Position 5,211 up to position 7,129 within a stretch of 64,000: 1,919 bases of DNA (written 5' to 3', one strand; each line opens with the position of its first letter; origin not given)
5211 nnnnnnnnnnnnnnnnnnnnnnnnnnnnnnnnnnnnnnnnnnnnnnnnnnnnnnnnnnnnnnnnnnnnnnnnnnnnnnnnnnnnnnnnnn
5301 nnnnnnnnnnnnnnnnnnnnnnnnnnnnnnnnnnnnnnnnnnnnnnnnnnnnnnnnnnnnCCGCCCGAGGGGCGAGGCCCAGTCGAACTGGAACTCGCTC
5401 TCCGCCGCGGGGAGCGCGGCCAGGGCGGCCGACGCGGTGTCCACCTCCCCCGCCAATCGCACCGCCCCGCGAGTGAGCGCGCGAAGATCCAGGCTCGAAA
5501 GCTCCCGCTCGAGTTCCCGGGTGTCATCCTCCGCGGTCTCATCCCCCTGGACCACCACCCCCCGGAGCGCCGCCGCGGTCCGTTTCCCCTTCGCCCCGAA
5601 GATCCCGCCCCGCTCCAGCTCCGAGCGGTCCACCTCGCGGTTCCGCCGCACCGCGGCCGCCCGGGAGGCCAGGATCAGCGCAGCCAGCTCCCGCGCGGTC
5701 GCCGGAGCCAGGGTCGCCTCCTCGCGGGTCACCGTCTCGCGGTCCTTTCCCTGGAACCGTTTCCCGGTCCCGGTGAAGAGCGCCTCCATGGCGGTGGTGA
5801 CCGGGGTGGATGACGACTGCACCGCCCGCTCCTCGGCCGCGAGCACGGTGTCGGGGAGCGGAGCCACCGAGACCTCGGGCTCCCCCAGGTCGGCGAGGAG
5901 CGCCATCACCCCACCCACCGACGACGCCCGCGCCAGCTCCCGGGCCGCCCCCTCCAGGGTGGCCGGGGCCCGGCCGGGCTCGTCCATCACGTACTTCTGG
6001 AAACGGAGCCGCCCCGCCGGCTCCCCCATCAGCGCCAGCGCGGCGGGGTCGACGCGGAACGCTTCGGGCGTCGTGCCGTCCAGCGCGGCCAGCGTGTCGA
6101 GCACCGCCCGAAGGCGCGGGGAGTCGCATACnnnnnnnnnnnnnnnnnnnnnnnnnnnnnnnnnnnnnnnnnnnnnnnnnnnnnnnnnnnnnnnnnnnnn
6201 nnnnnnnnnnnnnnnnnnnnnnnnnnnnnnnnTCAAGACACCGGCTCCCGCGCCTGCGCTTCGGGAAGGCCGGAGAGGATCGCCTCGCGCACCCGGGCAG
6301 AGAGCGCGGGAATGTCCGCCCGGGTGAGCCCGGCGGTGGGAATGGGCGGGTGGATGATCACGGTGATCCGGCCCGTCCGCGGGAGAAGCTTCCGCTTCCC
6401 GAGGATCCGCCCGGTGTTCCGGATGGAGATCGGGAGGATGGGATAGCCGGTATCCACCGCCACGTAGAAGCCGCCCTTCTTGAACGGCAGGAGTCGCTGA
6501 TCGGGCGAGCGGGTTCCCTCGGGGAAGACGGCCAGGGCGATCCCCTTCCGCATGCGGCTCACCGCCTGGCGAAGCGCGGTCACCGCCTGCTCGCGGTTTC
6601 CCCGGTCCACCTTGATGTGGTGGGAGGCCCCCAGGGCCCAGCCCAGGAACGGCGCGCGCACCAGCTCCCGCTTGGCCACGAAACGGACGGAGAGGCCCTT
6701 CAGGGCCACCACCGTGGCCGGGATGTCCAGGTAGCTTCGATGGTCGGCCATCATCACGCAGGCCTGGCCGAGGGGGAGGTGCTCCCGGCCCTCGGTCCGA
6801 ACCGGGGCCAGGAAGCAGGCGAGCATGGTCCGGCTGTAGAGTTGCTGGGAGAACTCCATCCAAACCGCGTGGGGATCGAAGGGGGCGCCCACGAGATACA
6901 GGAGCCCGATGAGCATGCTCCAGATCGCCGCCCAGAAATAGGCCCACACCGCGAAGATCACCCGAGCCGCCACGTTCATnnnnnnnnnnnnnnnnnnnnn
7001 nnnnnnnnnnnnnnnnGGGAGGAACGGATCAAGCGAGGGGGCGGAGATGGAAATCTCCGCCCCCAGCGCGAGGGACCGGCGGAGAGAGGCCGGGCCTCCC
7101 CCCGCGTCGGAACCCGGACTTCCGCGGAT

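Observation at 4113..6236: Secreted ~707-aa protein with ~11 tandem ~24-aa Gly/Asp repeats (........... core), translationally coupled to plsC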

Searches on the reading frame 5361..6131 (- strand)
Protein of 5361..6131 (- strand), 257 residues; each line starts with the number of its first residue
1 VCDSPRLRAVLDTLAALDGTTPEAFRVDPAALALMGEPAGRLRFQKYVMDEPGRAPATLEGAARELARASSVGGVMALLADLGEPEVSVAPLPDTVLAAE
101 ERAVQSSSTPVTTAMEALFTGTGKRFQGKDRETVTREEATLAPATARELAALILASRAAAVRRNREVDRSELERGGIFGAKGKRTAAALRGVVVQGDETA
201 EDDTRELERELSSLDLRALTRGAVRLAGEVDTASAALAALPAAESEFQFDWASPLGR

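Call 55: predict_structure(alignment_id=A3)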
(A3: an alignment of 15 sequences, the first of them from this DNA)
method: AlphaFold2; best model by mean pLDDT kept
length: 257 residues; sequences in the alignment: 15
mean_pLDDT: 72.6   pTM: 0.62
mean pLDDT of the five models: 72.6, 72.6, 68.1, 67.2, 67.0
residues with pLDDT >= 90: 13; 70-90: 144; 50-70: 85; < 50: 15
segments of 3 or more residues with pLDDT < 50: 86-91, 179-181, 195-198
pLDDT, mean of each block of 10 residues (from residue 1): 65 86 70 59 68 72 81 79 55 65 89 90 84 89 88 85 74 56 53 49 62 70 79 81 66 69
secondary structure, 60 per line:
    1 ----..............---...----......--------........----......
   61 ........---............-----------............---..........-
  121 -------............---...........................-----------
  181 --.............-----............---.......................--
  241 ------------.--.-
elements in order: H5-18 H29-34 H43-50 H55-68 H72-83 H95-106 H110-119 H128-139 H143-169 H183-195 H201-212 H216-238

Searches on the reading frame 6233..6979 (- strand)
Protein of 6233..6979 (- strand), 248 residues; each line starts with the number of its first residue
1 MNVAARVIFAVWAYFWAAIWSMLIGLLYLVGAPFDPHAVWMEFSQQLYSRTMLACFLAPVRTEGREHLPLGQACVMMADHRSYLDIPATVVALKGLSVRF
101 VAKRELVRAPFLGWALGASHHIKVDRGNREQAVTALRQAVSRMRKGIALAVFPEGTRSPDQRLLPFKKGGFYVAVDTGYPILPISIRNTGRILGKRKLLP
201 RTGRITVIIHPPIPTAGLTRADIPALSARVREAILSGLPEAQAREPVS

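Call 5: search_protein_families(library=pfam, proteins=[window:6233-6979:-], max_evalue=1)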
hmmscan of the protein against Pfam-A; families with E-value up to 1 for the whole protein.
window:6233-6979:- (248 aa): 3 families
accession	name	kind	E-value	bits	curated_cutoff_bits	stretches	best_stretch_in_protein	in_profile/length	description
PF01553.26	Acyltransferase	-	1.6e-29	102.8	23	1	60-186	2-131/132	Acyltransferase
PF25536.1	DUF7920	-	0.032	13.7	27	1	50-97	42-89/315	Domain of unknown function (DUF7920)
PF04028.18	DUF374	-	0.09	12.8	26.8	1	123-159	31-68/69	Domain of unknown function (DUF374)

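Call 6: search_protein_families(library=ncbifam, proteins=[window:6233-6979:-], max_evalue=1)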
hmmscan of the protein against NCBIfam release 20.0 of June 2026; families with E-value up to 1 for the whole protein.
window:6233-6979:- (248 aa): 9 families
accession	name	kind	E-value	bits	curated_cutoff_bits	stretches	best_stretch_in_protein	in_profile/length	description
TIGR00530.1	AGP_acyltrn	subfamily_domain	5.4e-31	107.1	102.95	1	60-186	4-129/130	1-acylglycerol-3-phosphate O-acyltransferase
NF011593.0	PRK15018.1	equivalog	6.7e-19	68.6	501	1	69-233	63-224/245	1-acylglycerol-3-phosphate O-acyltransferase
NF052552.1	LyOrLpactfOlsARHOCB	equivalog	3.1e-17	62.5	300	1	36-171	53-181/271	lyso-ornithine lipid O-acyltransferase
NF006386.0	PRK08633.1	equivalog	1.8e-13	49.2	1221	1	60-187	429-552/1147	acyl-[ACP]--phospholipid O-acyltransferase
NF052553.1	LyOrLpactfOlsABRUA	equivalog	2e-13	50.1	300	1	40-170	35-160/263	lyso-ornithine lipid O-acyltransferase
NF005291.0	PRK06814.1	equivalog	5.2e-06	24.6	1349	1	55-191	434-568/1140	acyl-[ACP]--phospholipid O-acyltransferase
NF058536.1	LPAAT_acyl_YihG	equivalog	3.2e-05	23.3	260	1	57-118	67-130/290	1-acylglycerol-3-phosphate O-acyltransferase, YihG family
NF010621.0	PRK14014.1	domain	0.00048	19.3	186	1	58-118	73-135/301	acetyltransferase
NF005959.0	PRK08043.1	equivalog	0.018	13.3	886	1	58-189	14-140/719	bifunctional acyl-ACP--phospholipid O-acyltransferase/long-chain-fatty-acid--ACP ligase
